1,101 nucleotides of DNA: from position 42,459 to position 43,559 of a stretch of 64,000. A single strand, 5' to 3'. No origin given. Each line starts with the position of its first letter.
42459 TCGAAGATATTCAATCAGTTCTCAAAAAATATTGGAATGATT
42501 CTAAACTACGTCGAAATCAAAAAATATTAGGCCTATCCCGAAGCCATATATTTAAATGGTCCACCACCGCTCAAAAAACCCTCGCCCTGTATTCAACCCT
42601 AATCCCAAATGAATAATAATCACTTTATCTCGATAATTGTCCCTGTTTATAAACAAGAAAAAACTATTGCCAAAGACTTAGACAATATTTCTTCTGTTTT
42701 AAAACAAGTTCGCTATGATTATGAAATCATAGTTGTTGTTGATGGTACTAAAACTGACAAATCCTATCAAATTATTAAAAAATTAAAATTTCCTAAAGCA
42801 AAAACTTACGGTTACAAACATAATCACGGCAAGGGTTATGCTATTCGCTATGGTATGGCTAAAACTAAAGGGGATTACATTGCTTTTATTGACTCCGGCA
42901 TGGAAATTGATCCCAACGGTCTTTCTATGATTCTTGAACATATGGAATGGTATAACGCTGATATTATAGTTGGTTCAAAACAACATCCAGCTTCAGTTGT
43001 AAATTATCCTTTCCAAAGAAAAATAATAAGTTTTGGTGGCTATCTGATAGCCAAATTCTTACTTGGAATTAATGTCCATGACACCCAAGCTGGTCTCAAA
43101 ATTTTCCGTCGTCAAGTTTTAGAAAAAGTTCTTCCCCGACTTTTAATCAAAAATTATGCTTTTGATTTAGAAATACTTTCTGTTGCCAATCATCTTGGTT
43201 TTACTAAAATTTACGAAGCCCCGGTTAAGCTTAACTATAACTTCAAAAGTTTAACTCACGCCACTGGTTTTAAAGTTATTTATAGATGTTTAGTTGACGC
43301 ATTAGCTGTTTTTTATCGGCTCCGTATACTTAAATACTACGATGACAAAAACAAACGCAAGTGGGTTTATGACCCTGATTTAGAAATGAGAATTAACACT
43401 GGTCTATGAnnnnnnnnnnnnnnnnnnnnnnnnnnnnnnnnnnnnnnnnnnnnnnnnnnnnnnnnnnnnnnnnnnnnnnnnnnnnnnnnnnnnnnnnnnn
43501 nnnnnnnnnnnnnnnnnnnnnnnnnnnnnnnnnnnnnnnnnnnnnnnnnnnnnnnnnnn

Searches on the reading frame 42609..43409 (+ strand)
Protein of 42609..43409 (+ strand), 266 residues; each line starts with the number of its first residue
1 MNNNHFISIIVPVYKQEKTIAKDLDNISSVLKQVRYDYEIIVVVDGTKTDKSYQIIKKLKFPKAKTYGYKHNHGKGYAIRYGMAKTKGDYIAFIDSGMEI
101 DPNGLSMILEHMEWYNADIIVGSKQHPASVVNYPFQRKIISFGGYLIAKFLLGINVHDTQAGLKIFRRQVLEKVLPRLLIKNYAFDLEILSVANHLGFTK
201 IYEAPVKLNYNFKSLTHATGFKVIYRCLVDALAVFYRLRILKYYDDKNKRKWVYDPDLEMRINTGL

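Call 4: search_protein_families(library=pfam, proteins=[window:42609-43409:+], max_evalue=0.01)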
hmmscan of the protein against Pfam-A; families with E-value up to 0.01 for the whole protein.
window:42609-43409:+ (266 aa): 3 families
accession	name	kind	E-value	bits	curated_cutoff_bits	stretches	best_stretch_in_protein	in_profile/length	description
PF00535.33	Glycos_transf_2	-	2.6e-28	99.5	23.3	1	8-174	1-167/168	Glycosyl transferase family 2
PF10111.15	Glyco_tranf_2_2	-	3.9e-06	27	27.3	1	8-108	1-102/276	Glycosyltransferase like family 2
PF13641.12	Glyco_tranf_2_3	-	0.00056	20.4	27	1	7-110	3-109/230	Glycosyltransferase like family 2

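Call 5: search_protein_families(library=ncbifam, proteins=[window:42609-43409:+], max_evalue=0.01)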
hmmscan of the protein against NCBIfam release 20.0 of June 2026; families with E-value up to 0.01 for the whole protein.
window:42609-43409:+ (266 aa): 24 families
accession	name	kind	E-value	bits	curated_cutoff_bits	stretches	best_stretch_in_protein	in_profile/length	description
NF007482.0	PRK10073.1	equivalog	6.7e-14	51.6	423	1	1-116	2-114/334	glycosyltransferase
TIGR03937.1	PgaC_IcaA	equivalog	4.7e-13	48.9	422.3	1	3-113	43-151/407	poly-beta-1,6-N-acetyl-D-glucosamine synthase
NF047683.1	TeichurnBiosyTuaG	equivalog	5.3e-13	49.2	400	1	2-113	3-112/252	teichuronic acid biosynthesis protein TuaG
NF047588.1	GlcsyltransPgfSStrep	equivalog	6.4e-13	48.6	500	1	7-175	3-168/308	glycosyltransferase PgfS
TIGR04283.1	glyco_like_mftF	equivalog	3.6e-10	39.8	182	1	7-111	1-96/221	TIGR04283 family arsenosugar biosynthesis glycosyltransferase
NF041875.1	EPS_EpsD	equivalog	6.2e-10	39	370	1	7-136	1-129/325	exopolysaccharide biosynthesis glycosyltransferase EpsD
TIGR03111.1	glyc2_xrt_Gpos1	hypoth_equivalog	7.6e-10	38.1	363.95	1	6-113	50-157/439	TIGR03111 family XrtG-associated glycosyltransferase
NF007986.1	PRK10714.1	equivalog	2.5e-09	36.6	529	1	6-175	7-173/316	undecaprenyl-phosphate 4-deoxy-4-formamido-L-arabinose transferase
NF058614.1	PPMAGASynPpgS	equivalog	3.7e-09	36.3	370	1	9-213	4-201/226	polyprenyl-phospho-N-acetylgalactosaminyl synthase PpgS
NF010496.0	PRK13915.1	equivalog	3.8e-09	36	262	1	4-99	30-128/307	glucosyl-3-phosphoglycerate synthase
NF007453.0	PRK10018.1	equivalog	4.6e-09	36.3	382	1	1-115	2-114/280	colanic acid biosynthesis glycosyltransferase WcaA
TIGR04017.1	WcaA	equivalog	5.1e-09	36.1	495.75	1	2-116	2-114/279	colanic acid biosynthesis glycosyltransferase WcaA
NF038302.1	EPS_HpsE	equivalog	8.1e-09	34.9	300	1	7-122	3-121/307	hormogonium polysaccharide biosynthesis glycosyltransferase HpsE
NF038299.1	EPS_HpsN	equivalog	1.2e-08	34.3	425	1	6-115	2-106/317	hormogonium polysaccharide biosynthesis glycosyltransferase HpsN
NF050050.1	ProtGlycPglI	equivalog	3.4e-08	33.2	500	1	6-113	3-109/306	GalNAc(5)-diNAcBac-PP-undecaprenol beta-1,3-glucosyltransferase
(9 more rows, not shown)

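Call 58: search_solved_structures(query=window:42609-43409:+, max_evalue=0.001, show_alignments=0)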
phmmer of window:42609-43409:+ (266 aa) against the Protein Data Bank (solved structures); distinct sequences matched with E-value up to 0.001: 18.
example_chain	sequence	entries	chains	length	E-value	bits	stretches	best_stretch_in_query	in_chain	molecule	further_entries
5mlz_A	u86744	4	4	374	3.3e-12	49.8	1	7-205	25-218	Dolichol monophosphate mannose synthase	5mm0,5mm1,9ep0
2z87_A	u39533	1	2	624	9.5e-11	45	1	7-112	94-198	Chondroitin synthase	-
2z86_A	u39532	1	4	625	9.6e-11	45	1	7-112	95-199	Chondroitin synthase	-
5hea_A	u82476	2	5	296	6.5e-08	35.7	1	1-102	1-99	Putative glycosyltransferase (GalT1)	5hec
3bcv_A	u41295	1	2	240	2e-06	30.8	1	7-120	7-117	Putative glycosyltransferase protein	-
9hwj_A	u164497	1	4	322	1e-05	28.5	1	7-115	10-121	Undecaprenyl-phosphate 4-deoxy-4-formamido-L-arabinose transferase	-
5tze_C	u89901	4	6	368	1.1e-05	28.4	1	8-121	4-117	Glycosyl transferase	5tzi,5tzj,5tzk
5eke_A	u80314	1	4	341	1.2e-05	28.3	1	7-114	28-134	Uncharacterized glycosyltransferase sll0501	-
5ekp_C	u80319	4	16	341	1.2e-05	28.3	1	7-114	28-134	Uncharacterized glycosyltransferase sll0501 | Glycosyltransferase sll0501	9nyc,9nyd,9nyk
9nye_A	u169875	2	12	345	1.2e-05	28.2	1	7-114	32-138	Glycosyltransferase sll0501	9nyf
5tz8_A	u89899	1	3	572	1.6e-05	27.9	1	8-121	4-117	Glycosyl transferase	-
6h1j_A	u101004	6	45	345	2.3e-05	27.3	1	7-218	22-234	Probable ss-1,3-N-acetylglucosaminyltransferase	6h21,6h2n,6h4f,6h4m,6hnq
9omm_A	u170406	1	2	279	5.5e-05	26.1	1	6-113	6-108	Glycosyltransferase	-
9omh_A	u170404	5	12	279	5.5e-05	26.1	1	6-113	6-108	Glycosyltransferase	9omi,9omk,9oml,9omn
9omj_A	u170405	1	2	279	6.7e-05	25.8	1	7-113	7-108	Glycosyltransferase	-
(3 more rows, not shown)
